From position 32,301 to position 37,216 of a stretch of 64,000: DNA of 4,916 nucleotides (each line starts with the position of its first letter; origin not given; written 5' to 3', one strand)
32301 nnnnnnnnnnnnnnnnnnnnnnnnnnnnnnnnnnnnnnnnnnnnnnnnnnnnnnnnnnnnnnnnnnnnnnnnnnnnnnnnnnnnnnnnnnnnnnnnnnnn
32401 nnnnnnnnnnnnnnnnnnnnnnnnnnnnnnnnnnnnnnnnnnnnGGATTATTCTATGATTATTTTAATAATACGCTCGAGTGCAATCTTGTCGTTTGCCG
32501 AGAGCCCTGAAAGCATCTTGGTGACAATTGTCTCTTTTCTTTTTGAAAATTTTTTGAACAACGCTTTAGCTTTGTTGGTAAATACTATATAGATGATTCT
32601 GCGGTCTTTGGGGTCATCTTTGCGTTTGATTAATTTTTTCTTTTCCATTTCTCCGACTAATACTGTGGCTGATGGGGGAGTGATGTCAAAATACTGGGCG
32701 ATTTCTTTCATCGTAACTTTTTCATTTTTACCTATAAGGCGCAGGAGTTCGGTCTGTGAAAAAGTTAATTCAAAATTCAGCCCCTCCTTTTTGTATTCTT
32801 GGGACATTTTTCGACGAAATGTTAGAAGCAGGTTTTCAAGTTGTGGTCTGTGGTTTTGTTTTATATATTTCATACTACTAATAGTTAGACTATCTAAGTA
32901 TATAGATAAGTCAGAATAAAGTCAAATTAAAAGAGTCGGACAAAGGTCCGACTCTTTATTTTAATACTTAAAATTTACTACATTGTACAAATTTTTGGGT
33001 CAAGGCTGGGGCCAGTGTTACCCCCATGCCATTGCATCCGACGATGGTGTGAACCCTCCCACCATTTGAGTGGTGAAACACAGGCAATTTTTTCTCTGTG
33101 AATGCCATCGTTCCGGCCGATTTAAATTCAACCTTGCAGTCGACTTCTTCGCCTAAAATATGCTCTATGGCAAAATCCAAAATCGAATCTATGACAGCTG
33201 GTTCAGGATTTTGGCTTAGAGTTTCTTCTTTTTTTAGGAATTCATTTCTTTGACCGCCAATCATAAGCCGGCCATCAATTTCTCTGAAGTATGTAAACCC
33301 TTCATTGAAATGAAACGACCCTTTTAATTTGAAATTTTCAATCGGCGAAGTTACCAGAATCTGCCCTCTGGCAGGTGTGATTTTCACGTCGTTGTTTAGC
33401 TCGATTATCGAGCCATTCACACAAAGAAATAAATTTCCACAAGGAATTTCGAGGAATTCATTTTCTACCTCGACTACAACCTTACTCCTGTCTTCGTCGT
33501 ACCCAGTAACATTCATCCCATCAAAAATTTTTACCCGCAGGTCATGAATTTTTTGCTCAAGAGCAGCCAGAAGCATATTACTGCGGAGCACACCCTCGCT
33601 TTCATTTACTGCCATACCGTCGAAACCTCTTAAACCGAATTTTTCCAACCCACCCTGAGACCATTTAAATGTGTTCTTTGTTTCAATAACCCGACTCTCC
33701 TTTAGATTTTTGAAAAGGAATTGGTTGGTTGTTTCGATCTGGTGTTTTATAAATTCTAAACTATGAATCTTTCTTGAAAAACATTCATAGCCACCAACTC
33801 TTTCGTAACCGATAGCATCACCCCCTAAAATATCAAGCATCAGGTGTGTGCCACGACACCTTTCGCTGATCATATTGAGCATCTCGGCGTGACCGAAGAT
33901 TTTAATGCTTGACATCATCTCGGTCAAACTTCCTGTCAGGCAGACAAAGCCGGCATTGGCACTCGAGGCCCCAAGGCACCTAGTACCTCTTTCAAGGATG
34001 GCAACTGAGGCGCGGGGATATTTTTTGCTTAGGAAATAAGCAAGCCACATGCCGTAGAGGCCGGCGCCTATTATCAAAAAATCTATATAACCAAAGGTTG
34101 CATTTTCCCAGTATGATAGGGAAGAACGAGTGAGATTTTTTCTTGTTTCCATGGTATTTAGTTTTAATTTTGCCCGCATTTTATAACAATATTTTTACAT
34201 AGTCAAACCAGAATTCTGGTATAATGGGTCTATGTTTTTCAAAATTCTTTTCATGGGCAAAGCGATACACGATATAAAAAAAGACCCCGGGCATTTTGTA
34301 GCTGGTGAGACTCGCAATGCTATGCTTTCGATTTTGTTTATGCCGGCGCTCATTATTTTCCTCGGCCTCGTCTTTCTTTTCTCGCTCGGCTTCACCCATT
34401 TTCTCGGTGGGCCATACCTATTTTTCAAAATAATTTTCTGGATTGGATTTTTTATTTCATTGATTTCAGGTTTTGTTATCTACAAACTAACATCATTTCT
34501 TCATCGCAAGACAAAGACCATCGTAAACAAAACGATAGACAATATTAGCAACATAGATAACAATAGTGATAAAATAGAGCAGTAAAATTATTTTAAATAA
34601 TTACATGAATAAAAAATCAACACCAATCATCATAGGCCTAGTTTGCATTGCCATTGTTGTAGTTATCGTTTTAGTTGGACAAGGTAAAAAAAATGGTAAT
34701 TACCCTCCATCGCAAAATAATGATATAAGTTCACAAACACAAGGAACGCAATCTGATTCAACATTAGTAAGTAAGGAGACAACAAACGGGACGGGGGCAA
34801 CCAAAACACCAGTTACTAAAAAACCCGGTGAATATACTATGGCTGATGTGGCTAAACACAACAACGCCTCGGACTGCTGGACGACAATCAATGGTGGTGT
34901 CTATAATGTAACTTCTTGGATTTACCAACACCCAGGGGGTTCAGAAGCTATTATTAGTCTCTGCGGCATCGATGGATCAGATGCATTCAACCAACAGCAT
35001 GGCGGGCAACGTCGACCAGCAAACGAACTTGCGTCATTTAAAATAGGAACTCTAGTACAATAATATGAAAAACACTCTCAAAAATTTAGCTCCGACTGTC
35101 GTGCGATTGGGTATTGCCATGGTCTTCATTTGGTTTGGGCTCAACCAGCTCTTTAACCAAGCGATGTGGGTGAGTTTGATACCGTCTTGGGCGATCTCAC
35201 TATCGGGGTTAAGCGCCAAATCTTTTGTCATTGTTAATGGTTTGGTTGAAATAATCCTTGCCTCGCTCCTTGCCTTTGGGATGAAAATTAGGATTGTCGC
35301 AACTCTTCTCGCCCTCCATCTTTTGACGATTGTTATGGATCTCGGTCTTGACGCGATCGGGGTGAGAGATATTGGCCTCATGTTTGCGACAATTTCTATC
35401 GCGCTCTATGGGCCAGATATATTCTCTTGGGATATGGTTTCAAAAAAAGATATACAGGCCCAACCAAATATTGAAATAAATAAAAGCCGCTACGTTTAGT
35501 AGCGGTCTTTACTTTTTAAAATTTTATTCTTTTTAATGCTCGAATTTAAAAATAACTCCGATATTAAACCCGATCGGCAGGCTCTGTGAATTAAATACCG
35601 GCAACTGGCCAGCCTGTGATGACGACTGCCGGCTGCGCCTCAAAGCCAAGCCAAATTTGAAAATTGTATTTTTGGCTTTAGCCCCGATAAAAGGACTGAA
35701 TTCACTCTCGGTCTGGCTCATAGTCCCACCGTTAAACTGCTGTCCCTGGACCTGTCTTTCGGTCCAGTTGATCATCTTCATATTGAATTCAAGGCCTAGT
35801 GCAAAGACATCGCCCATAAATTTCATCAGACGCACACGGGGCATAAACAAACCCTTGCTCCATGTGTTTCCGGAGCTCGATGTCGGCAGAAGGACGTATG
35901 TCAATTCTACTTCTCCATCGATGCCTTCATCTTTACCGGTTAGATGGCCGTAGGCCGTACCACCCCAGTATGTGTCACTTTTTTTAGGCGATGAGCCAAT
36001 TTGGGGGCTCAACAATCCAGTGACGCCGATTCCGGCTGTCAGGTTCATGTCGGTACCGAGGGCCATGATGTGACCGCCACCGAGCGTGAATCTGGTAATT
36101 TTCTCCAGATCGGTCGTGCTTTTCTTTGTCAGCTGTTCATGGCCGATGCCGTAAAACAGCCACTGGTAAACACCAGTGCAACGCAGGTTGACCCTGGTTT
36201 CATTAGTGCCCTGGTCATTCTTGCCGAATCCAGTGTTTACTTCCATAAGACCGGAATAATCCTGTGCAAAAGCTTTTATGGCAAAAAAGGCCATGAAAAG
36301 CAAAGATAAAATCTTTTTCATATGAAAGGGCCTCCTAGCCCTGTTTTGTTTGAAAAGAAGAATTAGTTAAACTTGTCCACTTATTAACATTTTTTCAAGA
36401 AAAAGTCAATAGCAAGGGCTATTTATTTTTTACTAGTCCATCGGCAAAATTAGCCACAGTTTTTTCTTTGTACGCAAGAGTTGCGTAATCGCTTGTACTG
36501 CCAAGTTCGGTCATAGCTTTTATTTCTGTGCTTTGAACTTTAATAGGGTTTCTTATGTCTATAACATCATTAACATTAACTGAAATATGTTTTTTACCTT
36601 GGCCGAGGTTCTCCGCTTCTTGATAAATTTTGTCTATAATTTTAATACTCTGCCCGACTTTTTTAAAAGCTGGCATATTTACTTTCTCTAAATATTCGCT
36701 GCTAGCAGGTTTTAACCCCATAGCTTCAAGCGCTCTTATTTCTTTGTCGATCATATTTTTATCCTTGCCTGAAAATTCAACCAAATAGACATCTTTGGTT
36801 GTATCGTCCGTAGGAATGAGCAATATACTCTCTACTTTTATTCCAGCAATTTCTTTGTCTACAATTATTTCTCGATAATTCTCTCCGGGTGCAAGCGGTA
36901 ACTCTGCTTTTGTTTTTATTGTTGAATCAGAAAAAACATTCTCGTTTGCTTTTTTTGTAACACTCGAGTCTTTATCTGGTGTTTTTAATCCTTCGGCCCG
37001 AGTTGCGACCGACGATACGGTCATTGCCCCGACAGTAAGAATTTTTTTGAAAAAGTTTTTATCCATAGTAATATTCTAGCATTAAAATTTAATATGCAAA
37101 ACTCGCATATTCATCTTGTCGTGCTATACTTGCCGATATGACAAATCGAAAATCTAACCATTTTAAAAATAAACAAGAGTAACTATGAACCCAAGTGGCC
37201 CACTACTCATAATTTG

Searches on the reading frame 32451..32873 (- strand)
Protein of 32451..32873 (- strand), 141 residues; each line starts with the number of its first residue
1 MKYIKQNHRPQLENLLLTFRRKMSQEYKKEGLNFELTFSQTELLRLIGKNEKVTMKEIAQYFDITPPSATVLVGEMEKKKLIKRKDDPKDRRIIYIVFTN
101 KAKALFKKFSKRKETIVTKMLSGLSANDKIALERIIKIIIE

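Call 4: search_protein_families(library=pfam, proteins=[window:32451-32873:-], max_evalue=0.01)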
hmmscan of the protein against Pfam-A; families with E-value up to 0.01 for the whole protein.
window:32451-32873:- (141 aa): 9 families
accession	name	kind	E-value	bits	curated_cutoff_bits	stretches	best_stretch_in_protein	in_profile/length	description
PF12802.13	MarR_2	-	4.7e-15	55.9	27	1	36-93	3-61/61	MarR family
PF01047.28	MarR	-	2.7e-12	46.8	24.6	1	36-94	1-59/59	MarR family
PF22381.2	Staph_reg_Sar_Rot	-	2.1e-06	28.2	27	1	33-108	9-84/85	Transcriptional regulator SarA/Rot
PF13463.12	HTH_27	-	1.1e-05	26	22.2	1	36-102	1-68/68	Winged helix DNA-binding domain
PF13412.12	HTH_24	-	5.9e-05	23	21.9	1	42-83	7-48/48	Winged helix-turn-helix DNA-binding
PF13545.12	HTH_Crp_2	-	0.00013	22.3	27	1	52-85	22-55/70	Crp-like helix-turn-helix domain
PF01325.25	Fe_dep_repress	-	0.00036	21.1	26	1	44-84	14-54/60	Iron dependent repressor, N-terminal DNA binding domain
PF03965.22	Penicillinase_R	-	0.0018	19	22.6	1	38-118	3-93/115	Penicillinase repressor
PF00398.26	RrnaAD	-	0.006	16.1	24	1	24-135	148-251/263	Ribosomal RNA adenine dimethylase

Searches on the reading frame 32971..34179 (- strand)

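Call 55: search_protein_families(library=pfam, proteins=[window:32971-34179:-], max_evalue=0.1)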
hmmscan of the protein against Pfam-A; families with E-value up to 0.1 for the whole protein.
window:32971-34179:- (403 aa): 6 families
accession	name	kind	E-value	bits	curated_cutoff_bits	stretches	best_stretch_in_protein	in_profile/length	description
PF01266.30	DAO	-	6e-34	118.5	27.9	1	33-393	1-346/353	FAD dependent oxidoreductase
PF13450.12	NAD_binding_8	-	1.1e-05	26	21.9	1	36-72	1-35/68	NAD(P)-binding Rossmann-like domain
PF01946.23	Thi4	-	0.0039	16.9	26.2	1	16-65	4-50/235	Thi4 family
PF07992.20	Pyr_redox_2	-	0.021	14.7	26.1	0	33-71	2-38/291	Pyridine nucleotide-disulphide oxidoreductase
PF00070.33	Pyr_redox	-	0.076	14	22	0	35-69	3-35/82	Pyridine nucleotide-disulphide oxidoreductase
PF00890.30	FAD_binding_2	-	0.085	12.5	20.4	0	33-84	1-50/414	FAD binding domain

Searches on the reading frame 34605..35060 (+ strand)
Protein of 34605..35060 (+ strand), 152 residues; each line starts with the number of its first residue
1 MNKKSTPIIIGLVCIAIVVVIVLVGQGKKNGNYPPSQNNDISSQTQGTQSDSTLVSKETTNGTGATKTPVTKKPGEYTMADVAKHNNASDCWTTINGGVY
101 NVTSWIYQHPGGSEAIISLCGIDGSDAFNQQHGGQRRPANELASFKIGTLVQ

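Call 55: search_protein_families(library=pfam, proteins=[window:34605-35060:+], max_evalue=0.1)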
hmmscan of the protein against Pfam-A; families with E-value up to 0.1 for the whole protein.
window:34605-35060:+ (152 aa): 2 families
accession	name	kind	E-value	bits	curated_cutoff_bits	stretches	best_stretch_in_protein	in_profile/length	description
PF00173.33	Cyt-b5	-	1.4e-18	67.1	23.7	1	78-150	1-73/74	Cytochrome b5-like Heme/Steroid binding domain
PF25184.1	YxzE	-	0.062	14.8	40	1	8-53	5-49/65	YxzE-like putative bacteriocin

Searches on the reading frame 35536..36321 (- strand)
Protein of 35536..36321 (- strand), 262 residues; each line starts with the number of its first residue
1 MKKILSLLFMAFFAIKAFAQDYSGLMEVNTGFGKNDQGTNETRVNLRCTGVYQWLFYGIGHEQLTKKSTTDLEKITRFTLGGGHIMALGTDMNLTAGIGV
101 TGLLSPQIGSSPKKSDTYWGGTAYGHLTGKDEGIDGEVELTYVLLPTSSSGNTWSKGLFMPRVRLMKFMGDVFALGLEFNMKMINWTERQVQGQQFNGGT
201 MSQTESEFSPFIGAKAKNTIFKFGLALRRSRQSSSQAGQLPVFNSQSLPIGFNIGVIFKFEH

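Call 55: search_protein_families(library=pfam, proteins=[window:35536-36321:-], max_evalue=0.1)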
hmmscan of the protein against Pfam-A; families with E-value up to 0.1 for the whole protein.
window:35536-36321:- (262 aa): 0 families

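Call 64: list_cluster_members(proteins=[P0001, P0121, window:35536-36321:-])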
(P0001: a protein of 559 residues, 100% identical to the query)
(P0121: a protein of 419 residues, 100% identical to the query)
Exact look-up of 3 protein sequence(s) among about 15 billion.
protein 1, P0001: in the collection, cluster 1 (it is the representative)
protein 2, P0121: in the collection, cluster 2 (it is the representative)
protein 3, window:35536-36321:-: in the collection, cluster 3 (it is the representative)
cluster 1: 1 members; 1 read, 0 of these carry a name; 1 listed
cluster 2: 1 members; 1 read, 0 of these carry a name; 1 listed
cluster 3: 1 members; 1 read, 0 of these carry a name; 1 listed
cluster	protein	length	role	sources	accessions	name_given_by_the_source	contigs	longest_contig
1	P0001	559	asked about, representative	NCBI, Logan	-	-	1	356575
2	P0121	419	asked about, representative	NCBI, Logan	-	-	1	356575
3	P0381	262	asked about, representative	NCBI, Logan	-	-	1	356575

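Call 65: search_protein_families(library=ncbifam, proteins=[window:35536-36321:-], max_evalue=0.1)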
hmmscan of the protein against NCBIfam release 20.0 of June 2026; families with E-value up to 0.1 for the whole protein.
window:35536-36321:- (262 aa): 0 families

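Call 66: search_solved_structures(query=window:35536-36321:-, max_evalue=1)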
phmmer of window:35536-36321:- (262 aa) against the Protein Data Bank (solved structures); distinct sequences matched with E-value up to 1: 5.
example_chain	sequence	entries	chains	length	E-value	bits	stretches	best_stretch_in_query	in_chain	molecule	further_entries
4els_A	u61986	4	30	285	0.2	14.2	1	75-130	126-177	1,4-Dihydroxy-2-naphthoyl-CoA synthase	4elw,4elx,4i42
3t88_A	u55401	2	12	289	0.21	14.2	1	75-130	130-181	1,4-Dihydroxy-2-naphthoyl-CoA synthase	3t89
3h02_A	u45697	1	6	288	0.29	13.7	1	75-130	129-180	Naphthoate synthase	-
4x5m_A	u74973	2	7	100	0.63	12.6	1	4-61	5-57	Uncharacterized protein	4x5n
4eml_A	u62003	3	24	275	0.77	12.3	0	75-111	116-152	Naphthoate synthase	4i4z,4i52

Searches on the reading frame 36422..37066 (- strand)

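Call 55: search_protein_families(library=pfam, proteins=[window:36422-37066:-], max_evalue=0.1)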
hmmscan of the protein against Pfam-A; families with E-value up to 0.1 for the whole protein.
window:36422-37066:- (215 aa): 0 families

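Call 65: search_protein_families(library=ncbifam, proteins=[window:36422-37066:-], max_evalue=0.1)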
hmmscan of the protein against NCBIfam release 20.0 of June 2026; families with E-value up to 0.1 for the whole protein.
window:36422-37066:- (215 aa): 1 family
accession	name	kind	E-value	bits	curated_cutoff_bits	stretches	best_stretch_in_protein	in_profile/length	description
NF041599.1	reg_PtrA_PA2808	domain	0.098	12.6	31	0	4-26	2-23/46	co-regulatory protein PtrA N-terminal domain-containing protein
